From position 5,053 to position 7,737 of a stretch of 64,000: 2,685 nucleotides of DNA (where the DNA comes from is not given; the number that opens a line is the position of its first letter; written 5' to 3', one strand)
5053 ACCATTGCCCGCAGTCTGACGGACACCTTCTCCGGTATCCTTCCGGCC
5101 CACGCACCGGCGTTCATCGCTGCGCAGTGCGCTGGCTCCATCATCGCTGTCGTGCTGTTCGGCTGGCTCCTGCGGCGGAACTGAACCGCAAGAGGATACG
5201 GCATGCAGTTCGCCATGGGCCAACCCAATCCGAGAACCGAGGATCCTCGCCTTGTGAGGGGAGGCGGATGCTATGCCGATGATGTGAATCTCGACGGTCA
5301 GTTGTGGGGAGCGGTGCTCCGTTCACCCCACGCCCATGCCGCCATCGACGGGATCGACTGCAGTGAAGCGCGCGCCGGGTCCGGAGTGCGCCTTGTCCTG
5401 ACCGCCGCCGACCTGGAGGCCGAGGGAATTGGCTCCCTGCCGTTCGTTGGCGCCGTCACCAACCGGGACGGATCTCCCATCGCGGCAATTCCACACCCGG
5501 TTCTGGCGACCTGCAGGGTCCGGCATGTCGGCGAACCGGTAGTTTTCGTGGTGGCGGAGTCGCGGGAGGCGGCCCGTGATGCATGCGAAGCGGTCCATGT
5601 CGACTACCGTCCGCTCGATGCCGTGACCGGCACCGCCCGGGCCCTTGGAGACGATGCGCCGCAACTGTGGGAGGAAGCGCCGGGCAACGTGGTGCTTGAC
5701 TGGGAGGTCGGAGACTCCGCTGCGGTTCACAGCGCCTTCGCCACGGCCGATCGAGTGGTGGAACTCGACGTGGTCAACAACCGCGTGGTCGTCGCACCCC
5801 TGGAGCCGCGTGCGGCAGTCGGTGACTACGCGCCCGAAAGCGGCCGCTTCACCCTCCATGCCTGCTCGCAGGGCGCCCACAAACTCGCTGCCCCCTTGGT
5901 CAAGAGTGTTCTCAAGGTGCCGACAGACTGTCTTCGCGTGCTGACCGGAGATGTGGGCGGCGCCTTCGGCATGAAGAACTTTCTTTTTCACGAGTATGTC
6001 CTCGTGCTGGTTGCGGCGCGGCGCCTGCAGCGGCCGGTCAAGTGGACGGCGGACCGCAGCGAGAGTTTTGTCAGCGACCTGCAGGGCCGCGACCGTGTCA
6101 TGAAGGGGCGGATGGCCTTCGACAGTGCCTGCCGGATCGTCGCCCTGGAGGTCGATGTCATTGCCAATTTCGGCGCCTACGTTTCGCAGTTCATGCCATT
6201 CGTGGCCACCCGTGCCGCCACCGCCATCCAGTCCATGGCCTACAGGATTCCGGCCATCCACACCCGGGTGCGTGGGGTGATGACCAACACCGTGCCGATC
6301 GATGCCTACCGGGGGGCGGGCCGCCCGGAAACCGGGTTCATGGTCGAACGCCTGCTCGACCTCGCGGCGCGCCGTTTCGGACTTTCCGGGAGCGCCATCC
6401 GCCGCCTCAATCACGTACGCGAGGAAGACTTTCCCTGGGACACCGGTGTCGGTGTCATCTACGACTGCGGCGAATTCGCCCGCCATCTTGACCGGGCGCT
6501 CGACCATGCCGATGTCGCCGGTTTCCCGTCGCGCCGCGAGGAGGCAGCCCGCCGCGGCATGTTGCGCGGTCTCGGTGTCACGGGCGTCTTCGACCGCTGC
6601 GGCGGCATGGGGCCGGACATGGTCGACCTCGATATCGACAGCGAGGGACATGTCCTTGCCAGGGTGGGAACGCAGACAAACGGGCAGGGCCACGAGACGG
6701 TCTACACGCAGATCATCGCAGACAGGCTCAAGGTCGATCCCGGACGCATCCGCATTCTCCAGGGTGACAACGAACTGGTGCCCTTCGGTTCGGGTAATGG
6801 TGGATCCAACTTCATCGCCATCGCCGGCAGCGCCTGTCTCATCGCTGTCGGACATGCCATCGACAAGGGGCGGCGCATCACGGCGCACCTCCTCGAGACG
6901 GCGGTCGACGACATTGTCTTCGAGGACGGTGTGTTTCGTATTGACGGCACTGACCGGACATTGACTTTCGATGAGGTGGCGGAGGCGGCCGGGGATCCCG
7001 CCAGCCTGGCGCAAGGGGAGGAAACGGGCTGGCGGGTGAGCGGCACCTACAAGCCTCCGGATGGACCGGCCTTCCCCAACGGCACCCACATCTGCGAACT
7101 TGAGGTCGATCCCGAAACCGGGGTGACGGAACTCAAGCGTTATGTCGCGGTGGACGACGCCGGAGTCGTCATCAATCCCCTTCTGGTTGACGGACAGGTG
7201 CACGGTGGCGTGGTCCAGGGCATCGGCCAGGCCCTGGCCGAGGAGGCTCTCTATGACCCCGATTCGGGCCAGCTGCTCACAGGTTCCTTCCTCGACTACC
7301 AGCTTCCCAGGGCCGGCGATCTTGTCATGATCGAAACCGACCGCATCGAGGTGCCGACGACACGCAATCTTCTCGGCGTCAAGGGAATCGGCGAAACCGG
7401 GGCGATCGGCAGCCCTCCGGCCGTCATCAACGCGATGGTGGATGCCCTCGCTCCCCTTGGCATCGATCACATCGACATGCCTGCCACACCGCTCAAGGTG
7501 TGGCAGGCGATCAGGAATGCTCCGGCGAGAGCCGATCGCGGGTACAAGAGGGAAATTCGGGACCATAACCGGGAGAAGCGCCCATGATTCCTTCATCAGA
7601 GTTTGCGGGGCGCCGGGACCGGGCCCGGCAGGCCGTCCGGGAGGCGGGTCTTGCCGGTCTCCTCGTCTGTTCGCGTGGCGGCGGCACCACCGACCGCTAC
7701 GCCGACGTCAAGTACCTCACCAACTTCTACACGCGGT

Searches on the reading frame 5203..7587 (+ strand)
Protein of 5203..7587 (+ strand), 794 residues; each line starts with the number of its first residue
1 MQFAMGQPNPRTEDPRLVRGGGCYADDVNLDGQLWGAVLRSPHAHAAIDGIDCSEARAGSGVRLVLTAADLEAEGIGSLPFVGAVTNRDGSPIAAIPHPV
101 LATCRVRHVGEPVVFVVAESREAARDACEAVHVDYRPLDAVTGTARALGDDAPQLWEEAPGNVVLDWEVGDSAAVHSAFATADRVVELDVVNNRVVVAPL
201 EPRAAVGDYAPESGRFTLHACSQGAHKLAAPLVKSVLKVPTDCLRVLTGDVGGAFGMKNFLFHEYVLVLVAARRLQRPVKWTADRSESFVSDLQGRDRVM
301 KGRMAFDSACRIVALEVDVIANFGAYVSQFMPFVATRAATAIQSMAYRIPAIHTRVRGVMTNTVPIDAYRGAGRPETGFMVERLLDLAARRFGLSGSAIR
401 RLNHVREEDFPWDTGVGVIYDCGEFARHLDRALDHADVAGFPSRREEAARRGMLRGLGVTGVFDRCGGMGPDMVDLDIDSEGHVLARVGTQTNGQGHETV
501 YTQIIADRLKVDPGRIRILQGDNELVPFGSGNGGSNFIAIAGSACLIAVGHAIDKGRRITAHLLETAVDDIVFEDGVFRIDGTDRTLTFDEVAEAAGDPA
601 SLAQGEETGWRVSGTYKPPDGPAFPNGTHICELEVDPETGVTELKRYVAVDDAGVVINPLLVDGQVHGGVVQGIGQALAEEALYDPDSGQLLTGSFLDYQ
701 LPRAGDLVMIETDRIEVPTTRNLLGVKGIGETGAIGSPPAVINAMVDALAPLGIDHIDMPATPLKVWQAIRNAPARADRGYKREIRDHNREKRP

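Call 77: search_protein_families(library=pfam, proteins=[window:5203-7587:+], max_evalue=0.00001)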
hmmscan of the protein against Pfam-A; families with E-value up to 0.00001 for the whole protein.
window:5203-7587:+ (794 aa): 3 families
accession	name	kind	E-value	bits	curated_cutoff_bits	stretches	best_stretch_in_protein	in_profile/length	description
PF20256.3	MoCoBD_2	-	1e-72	245.5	27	1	432-707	2-282/283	Molybdopterin cofactor-binding domain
PF02738.23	MoCoBD_1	-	4.2e-67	226.2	27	1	157-403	3-243/244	Molybdopterin cofactor-binding domain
PF01315.27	Ald_Xan_dh_C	-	1.5e-24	86.9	31.3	1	20-138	2-109/110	Aldehyde oxidase and xanthine dehydrogenase, a/b hammerhead domain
